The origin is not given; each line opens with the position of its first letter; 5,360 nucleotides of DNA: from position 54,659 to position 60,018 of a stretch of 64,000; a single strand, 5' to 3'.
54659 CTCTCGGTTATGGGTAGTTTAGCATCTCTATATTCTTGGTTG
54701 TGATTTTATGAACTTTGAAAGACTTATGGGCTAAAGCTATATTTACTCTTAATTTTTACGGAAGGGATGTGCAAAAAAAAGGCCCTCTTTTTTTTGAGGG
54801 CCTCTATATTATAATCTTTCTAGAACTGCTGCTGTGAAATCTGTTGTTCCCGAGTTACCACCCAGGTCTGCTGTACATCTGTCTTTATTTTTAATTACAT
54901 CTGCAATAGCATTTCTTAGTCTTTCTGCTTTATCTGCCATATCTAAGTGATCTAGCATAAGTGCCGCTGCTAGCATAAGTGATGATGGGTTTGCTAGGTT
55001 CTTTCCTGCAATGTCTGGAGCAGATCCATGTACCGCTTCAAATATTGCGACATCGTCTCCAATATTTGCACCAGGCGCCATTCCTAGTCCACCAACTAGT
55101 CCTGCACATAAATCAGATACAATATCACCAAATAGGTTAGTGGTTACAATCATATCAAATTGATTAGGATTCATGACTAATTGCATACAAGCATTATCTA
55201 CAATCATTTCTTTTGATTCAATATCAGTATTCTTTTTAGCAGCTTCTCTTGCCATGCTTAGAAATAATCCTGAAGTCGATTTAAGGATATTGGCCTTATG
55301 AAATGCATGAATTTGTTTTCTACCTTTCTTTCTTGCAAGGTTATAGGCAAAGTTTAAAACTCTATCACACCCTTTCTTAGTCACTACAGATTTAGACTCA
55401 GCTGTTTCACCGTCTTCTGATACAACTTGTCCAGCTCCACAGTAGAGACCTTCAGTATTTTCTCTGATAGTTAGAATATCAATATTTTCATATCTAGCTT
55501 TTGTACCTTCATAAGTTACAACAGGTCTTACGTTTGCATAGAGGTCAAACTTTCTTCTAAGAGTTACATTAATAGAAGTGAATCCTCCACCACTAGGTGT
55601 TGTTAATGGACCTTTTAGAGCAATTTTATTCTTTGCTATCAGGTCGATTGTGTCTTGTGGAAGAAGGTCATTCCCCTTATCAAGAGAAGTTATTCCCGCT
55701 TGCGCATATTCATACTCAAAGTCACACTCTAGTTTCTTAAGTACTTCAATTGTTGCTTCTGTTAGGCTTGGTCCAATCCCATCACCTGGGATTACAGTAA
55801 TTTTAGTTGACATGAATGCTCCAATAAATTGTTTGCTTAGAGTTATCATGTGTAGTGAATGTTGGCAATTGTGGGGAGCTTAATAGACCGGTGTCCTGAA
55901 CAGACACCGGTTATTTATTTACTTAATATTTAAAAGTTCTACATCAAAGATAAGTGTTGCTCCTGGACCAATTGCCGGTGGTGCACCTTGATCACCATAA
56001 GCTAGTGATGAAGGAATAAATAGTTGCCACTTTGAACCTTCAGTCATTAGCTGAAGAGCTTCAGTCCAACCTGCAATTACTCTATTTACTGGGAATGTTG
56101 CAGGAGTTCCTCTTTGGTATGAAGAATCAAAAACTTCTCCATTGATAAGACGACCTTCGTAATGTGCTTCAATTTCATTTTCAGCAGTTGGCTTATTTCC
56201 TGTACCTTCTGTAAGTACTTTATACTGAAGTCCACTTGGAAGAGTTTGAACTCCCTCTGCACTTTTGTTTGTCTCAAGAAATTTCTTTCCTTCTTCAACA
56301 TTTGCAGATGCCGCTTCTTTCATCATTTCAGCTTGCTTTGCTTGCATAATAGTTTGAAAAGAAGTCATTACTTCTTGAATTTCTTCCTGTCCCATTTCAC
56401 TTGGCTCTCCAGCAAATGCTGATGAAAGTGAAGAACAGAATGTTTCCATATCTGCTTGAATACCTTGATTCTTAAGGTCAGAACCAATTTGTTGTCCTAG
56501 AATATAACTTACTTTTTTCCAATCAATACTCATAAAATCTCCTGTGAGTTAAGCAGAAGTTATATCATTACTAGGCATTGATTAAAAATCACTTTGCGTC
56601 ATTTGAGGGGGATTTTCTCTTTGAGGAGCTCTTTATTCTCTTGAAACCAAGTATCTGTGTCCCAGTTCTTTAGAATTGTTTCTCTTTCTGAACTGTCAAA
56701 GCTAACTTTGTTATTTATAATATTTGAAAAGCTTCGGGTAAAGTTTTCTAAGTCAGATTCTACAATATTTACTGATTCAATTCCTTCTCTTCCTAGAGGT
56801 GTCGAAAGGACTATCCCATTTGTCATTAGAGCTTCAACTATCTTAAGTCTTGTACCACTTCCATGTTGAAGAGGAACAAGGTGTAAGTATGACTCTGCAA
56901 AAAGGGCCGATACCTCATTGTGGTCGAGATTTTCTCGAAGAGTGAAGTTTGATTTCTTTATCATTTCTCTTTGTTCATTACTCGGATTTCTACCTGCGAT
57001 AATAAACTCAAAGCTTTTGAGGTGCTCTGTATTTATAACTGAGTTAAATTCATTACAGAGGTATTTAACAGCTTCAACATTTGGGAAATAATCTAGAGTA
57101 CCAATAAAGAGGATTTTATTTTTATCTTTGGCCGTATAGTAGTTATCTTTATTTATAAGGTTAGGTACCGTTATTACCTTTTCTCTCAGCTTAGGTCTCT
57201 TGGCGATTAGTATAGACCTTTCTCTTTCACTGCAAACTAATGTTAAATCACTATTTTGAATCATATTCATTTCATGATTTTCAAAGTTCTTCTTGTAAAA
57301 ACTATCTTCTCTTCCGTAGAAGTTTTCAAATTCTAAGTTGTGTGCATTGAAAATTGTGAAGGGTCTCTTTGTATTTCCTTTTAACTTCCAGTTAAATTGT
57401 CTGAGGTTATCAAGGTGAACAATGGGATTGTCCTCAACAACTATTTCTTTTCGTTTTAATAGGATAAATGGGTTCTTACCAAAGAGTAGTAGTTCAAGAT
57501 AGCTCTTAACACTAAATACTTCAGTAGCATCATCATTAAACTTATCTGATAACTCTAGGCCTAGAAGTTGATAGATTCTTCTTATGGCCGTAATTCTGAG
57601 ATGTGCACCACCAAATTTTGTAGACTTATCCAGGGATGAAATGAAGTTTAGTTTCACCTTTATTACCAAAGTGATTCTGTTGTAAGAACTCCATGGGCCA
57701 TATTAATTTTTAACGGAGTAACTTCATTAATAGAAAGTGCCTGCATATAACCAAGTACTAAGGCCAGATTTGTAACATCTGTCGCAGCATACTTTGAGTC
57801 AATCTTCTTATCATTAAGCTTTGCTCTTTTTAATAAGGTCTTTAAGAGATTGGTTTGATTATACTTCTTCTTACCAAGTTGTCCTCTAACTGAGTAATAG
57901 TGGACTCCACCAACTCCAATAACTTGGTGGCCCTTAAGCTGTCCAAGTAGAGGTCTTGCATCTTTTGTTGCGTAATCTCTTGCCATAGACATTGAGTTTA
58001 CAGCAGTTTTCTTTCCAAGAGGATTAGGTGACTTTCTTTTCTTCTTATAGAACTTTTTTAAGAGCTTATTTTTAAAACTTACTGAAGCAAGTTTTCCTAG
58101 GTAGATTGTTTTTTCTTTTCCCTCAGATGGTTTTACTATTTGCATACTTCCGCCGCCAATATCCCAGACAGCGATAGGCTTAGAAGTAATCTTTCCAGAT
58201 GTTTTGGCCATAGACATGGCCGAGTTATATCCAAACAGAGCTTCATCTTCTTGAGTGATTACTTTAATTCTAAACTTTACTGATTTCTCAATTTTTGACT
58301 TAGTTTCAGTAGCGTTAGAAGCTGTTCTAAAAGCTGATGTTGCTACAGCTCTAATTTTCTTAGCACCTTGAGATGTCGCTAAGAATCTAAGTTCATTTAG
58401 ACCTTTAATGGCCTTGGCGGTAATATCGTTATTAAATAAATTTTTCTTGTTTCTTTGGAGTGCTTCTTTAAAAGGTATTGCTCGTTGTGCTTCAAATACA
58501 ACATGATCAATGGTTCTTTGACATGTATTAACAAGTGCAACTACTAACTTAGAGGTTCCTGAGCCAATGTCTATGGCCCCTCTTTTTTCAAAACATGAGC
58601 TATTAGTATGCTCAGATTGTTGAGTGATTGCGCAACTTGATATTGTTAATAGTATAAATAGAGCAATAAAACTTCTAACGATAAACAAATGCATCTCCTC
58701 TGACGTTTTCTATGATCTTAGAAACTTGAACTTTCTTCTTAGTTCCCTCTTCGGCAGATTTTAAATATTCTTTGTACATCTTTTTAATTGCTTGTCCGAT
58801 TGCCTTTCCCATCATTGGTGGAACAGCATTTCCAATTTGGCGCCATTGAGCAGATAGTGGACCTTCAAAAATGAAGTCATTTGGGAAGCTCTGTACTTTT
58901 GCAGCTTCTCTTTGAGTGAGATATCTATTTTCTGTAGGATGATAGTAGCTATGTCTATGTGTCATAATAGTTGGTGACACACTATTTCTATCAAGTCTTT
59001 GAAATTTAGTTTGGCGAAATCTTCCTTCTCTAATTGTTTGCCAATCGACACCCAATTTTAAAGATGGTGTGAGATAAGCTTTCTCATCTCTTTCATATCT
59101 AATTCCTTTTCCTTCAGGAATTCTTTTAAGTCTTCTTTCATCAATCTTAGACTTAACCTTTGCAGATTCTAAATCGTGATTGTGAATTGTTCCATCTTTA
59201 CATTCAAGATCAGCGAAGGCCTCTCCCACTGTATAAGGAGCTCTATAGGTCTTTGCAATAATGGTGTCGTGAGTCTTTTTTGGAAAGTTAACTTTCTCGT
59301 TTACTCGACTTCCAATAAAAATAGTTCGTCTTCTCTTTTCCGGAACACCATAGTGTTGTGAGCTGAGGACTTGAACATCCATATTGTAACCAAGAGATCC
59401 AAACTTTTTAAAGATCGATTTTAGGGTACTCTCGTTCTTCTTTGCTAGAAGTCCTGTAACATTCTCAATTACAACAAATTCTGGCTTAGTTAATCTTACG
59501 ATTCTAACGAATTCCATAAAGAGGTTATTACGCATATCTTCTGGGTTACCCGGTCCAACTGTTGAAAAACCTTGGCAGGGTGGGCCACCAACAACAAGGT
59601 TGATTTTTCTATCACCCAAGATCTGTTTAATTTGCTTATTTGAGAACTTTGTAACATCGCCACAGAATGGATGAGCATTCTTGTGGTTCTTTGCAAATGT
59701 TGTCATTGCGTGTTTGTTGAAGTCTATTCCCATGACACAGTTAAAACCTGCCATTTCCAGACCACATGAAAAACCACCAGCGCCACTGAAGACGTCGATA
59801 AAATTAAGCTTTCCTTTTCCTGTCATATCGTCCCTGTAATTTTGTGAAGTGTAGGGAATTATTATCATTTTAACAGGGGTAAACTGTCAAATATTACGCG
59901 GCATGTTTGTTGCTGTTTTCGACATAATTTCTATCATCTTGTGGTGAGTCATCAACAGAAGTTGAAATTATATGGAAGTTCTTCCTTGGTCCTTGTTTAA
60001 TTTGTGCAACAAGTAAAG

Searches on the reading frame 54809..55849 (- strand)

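Call 51: search_protein_families(library=pfam, proteins=[window:54809-55849:-], max_evalue=0.001)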
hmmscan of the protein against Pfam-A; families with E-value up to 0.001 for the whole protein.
window:54809-55849:- (346 aa): 1 family
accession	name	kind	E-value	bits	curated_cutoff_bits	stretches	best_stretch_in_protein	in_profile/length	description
PF00180.25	Iso_dh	-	9.2e-102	341.3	27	1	16-342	1-348/348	Isocitrate/isopropylmalate dehydrogenase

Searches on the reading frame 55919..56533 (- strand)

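Call 20: search_protein_families(library=pfam, proteins=[window:55919-56533:-], max_evalue=0.01)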
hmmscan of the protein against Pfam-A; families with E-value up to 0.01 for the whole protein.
window:55919-56533:- (204 aa): 2 families
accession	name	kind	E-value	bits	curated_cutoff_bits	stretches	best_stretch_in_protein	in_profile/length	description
PF00254.34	FKBP_C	-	3.6e-29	101.4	21.1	1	114-201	4-94/94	FKBP-type peptidyl-prolyl cis-trans isomerase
PF01346.23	FKBP_N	-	1.3e-27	97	22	1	6-106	2-97/97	Domain amino terminal to FKBP-type peptidyl-prolyl isomerase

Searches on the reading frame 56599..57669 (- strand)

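Call 20: search_protein_families(library=pfam, proteins=[window:56599-57669:-], max_evalue=0.01)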
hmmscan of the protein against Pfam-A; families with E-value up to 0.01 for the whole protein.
window:56599-57669:- (356 aa): 2 families
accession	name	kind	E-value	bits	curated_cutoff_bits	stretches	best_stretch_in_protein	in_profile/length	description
PF13692.12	Glyco_trans_1_4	-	3.2e-12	47.4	27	1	184-319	2-141/142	Glycosyl transferases group 1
PF13439.12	Glyco_transf_4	-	0.00031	21.2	28.5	1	83-174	75-168/170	Glycosyltransferase Family 4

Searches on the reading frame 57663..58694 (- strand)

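Call 20: search_protein_families(library=pfam, proteins=[window:57663-58694:-], max_evalue=0.01)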
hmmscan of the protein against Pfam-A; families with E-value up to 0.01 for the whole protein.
window:57663-58694:- (343 aa): 1 family
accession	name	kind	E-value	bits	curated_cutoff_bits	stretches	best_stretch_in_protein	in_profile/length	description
PF02541.22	Ppx-GppA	-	5.7e-22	78.9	27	1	64-213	11-153/285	Ppx/GppA phosphatase family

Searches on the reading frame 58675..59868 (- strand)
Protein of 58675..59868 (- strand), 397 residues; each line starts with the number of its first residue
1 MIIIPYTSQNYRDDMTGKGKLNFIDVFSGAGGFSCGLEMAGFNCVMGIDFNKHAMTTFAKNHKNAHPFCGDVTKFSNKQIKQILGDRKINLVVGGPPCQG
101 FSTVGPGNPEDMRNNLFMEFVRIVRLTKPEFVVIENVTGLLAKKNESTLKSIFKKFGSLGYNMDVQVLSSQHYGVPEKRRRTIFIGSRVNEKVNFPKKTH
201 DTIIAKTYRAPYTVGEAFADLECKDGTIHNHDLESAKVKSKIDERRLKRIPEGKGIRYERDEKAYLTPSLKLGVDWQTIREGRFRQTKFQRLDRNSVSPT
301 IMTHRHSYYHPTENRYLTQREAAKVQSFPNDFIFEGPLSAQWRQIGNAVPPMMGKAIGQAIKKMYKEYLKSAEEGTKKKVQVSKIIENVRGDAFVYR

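Call 20: search_protein_families(library=pfam, proteins=[window:58675-59868:-], max_evalue=0.01)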
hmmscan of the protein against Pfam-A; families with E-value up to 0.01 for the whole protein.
window:58675-59868:- (397 aa): 3 families
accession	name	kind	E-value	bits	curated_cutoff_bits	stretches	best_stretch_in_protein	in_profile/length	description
PF00145.23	DNA_methylase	-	1.7e-72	245.1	22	1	22-363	2-324/324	C-5 cytosine-specific DNA methylase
PF09445.16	Methyltransf_15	-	1.3e-05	25.3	22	1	23-103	4-86/165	RNA cap guanine-N2 methyltransferase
PF01728.25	FtsJ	-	0.00061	20.2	24.1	1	21-133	23-124/181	FtsJ-like methyltransferase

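Call 21: search_solved_structures(query=window:58675-59868:-, max_evalue=0.00001)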
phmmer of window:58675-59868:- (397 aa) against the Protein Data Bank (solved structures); distinct sequences matched with E-value up to 0.00001: 49.
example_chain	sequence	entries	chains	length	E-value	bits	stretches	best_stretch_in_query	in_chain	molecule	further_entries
3g7u_A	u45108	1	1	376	1.4e-39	139.4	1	21-196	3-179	Cytosine-specific methyltransferase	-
1dct_A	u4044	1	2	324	2.7e-37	131.9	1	21-196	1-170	PROTEIN (MODIFICATION METHYLASE HAEIII)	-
3ubt_Y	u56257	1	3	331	4.6e-36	127.9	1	21-196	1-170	Modification methylase HaeIII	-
8yf3_A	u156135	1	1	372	3.1e-32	115.2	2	111-369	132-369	Cytosine-specific methyltransferase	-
5wy1_A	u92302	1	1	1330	3.5e-28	101.9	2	20-200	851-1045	DNA (cytosine-5)-methyltransferase 1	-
3av4_A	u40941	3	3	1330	3.5e-28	101.9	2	20-200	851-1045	DNA (cytosine-5)-methyltransferase 1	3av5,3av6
5guv_A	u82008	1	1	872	4e-28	101.7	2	20-200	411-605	DNA (cytosine-5)-methyltransferase 1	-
3pt9_A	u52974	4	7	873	5.5e-28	101.2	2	20-200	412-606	DNA (cytosine-5)-methyltransferase 1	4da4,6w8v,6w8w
3pt6_A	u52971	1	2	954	7.1e-28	100.9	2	20-200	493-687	DNA (cytosine-5)-methyltransferase 1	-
9v36_A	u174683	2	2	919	2e-27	99.4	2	20-200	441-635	DNA (cytosine-5)-methyltransferase 1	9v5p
1fjx_A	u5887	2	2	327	2.7e-27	99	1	21-236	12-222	HHAI DNA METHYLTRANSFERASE | MODIFICATION METHYLASE HHAI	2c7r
10mh_A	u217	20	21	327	2.9e-27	98.9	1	21-236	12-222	PROTEIN (CYTOSINE-SPECIFIC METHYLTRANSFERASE HHAI) | HaeIII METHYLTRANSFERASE | Modification methylase HhaI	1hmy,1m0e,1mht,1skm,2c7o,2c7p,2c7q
2uyh_A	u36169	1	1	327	3.5e-27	98.6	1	21-237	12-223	MODIFICATION METHYLASE HHAI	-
2i9k_A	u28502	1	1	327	3.9e-27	98.5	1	21-236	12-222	Modification methylase HhaI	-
1svu_A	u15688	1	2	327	4e-27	98.4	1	21-236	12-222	Modification methylase HhaI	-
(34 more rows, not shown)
